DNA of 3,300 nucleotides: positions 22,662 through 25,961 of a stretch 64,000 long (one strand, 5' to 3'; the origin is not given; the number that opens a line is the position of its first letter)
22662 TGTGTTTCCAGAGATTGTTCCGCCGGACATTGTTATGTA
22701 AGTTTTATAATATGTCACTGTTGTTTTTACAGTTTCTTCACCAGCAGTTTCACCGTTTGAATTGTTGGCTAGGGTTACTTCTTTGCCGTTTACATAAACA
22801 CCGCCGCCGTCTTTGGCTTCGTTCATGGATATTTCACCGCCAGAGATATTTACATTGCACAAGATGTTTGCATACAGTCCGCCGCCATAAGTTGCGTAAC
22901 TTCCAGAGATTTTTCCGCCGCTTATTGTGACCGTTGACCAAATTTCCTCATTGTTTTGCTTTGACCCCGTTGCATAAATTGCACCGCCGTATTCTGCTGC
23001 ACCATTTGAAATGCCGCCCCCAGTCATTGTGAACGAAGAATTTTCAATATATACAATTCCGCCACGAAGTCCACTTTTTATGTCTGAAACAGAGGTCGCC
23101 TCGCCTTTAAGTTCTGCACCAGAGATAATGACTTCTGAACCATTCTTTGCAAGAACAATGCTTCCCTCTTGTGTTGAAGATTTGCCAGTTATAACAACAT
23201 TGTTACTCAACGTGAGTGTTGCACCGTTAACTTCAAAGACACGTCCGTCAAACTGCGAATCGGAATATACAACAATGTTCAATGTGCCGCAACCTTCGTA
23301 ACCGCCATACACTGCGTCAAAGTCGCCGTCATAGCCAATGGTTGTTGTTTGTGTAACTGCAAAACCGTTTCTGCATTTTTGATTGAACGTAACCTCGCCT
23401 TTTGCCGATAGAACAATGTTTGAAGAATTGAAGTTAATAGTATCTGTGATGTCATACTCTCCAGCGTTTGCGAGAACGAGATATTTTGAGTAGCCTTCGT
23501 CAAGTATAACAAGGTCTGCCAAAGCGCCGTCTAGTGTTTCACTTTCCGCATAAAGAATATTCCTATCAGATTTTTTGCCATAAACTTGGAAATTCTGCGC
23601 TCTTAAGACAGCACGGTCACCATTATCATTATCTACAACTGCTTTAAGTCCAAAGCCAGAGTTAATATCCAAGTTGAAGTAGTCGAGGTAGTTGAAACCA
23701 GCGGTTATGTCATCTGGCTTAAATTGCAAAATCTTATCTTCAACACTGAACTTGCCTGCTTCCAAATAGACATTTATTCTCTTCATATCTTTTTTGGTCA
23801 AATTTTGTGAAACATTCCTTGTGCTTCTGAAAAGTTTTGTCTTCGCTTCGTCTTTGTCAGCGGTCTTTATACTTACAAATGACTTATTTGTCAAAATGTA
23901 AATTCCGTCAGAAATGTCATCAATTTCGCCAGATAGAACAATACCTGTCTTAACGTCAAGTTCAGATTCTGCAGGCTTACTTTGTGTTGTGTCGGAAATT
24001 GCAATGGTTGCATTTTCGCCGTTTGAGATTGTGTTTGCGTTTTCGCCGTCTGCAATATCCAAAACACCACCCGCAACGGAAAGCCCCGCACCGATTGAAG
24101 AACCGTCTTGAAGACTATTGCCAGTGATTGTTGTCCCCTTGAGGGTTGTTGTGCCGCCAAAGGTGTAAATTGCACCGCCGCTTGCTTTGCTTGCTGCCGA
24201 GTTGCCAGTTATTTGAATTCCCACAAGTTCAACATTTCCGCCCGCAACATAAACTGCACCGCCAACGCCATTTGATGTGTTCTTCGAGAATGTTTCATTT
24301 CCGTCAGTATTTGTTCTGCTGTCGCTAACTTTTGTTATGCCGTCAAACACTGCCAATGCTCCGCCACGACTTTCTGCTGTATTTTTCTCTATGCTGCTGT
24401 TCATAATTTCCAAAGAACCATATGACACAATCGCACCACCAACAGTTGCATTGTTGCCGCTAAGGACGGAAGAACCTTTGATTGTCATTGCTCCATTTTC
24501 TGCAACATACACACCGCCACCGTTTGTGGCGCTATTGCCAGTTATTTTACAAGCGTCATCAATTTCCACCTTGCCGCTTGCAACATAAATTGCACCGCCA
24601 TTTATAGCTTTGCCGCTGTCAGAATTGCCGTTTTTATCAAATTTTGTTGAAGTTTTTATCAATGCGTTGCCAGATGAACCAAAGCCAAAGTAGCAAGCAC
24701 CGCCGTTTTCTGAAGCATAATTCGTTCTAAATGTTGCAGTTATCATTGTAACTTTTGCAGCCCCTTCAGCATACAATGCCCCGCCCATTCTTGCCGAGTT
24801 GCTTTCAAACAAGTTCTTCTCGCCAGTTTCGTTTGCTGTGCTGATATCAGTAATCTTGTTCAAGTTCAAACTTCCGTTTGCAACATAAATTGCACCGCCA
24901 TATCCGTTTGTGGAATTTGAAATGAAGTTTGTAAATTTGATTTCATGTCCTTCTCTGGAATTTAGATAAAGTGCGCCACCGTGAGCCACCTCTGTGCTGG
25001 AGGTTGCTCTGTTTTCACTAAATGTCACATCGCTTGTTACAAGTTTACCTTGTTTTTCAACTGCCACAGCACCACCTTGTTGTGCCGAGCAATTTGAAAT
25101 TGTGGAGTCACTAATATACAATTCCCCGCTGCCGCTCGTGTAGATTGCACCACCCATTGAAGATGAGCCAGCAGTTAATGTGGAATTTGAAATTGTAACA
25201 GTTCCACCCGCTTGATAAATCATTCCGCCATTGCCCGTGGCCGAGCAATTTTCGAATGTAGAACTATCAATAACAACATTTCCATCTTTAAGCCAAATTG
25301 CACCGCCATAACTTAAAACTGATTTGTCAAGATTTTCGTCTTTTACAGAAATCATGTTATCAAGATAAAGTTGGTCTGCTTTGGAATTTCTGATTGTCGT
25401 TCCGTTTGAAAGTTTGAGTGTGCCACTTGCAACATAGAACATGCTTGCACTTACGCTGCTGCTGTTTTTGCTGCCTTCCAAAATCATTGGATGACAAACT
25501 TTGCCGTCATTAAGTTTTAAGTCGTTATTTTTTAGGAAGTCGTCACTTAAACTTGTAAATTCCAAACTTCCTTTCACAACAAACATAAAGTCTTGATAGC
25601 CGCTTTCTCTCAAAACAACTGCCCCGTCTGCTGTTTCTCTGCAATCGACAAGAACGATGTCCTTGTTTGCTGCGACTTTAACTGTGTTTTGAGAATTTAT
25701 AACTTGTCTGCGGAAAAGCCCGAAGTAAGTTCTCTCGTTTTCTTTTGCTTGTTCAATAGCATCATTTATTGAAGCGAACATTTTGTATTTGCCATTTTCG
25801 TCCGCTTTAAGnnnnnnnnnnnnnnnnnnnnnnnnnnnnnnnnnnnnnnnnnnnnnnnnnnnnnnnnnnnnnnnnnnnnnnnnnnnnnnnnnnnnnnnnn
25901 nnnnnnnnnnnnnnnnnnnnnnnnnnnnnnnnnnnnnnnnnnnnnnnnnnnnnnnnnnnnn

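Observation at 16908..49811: One uninterrupted 32.9 kb gene encodes a 10,967-aa, roughly megadalton surface protein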

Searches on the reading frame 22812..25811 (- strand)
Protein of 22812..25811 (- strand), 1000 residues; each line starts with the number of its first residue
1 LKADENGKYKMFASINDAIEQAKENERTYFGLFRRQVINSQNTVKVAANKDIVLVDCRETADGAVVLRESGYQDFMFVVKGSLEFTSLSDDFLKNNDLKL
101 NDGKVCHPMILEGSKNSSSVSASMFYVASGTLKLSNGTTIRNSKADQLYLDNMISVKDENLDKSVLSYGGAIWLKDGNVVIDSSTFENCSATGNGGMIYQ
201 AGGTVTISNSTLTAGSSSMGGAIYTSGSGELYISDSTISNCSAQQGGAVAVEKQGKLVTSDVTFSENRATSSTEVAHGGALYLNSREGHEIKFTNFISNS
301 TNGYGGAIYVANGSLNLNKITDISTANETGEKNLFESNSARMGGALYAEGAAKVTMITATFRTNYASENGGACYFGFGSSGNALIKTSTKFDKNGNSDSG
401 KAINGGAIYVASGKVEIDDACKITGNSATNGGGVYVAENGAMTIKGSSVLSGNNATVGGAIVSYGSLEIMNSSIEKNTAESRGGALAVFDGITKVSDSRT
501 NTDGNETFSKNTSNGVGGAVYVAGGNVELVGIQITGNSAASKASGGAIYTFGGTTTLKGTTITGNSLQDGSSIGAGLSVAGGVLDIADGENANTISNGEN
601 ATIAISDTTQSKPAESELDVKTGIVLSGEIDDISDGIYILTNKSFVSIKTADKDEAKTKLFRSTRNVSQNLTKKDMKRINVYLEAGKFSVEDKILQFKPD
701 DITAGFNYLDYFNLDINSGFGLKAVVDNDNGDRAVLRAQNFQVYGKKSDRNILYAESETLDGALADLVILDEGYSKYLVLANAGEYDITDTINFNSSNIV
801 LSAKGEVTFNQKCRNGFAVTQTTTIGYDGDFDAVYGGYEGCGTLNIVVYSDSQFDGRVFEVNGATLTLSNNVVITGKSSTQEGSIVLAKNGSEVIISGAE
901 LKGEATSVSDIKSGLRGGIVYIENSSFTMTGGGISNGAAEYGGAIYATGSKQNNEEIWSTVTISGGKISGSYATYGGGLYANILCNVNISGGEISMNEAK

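Call 6: search_protein_families(library=pfam, proteins=[window:22812-25811:-], max_evalue=0.01)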
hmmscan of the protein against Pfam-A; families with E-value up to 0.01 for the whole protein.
window:22812-25811:- (1000 aa): 1 family
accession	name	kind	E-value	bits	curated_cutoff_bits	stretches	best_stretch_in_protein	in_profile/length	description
PF02415.23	Chlam_PMP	-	3.2e-11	42.7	20.6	0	507-522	3-18/19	Chlamydia polymorphic membrane protein (Chlamydia_PMP) repeat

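Call 82: search_protein_families(library=ncbifam, proteins=[window:22812-25811:-], max_evalue=0.01)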
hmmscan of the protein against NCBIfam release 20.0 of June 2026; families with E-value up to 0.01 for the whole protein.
window:22812-25811:- (1000 aa): 1 family
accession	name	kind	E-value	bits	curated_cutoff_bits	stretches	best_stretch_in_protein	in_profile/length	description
TIGR01376.1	POMP_repeat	repeat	8.4e-09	34.9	15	1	293-315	4-27/28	polymorphic outer membrane protein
